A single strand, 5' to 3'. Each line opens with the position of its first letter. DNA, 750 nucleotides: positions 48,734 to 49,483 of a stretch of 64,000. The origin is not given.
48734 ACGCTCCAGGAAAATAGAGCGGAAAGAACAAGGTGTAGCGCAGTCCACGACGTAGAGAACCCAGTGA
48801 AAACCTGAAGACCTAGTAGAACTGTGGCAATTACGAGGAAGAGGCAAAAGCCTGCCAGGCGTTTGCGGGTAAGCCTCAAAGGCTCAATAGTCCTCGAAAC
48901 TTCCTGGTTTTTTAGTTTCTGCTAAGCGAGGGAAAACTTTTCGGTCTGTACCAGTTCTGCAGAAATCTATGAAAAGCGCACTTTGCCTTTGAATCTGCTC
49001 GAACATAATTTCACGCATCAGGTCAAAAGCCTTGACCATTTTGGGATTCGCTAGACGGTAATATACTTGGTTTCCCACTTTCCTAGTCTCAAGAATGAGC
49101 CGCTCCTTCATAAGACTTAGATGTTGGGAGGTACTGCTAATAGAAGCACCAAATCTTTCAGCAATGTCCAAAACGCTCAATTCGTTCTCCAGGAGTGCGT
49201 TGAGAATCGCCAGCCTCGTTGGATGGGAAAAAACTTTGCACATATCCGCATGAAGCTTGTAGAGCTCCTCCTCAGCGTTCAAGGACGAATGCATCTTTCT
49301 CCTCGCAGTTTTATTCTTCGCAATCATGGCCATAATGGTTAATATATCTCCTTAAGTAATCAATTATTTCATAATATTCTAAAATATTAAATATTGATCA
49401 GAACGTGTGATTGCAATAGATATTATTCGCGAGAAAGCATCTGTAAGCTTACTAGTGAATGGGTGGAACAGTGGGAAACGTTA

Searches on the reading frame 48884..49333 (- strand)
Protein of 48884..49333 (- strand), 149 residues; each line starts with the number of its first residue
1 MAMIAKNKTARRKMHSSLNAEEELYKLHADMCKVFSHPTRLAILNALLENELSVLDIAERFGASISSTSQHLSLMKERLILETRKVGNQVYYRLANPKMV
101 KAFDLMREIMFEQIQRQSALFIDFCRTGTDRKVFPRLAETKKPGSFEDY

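Call 3: search_protein_families(library=pfam, proteins=[window:48884-49333:-], max_evalue=0.01)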
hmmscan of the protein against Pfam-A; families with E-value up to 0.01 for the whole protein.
window:48884-49333:- (149 aa): 5 families
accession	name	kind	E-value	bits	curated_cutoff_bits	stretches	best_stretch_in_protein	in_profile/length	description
PF01022.26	HTH_5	-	1.3e-09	38.3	22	1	37-77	1-41/47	Bacterial regulatory protein, arsR family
PF12840.13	HTH_20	-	1.6e-07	31.6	27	1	35-83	1-50/51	Helix-turn-helix domain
PF13412.12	HTH_24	-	0.00025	21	21.9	1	38-77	3-43/48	Winged helix-turn-helix DNA-binding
PF12802.13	MarR_2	-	0.0022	18.5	27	1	38-78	5-47/61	MarR family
PF01371.25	Trp_repressor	-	0.0022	18.4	27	1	16-67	11-65/88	Trp repressor protein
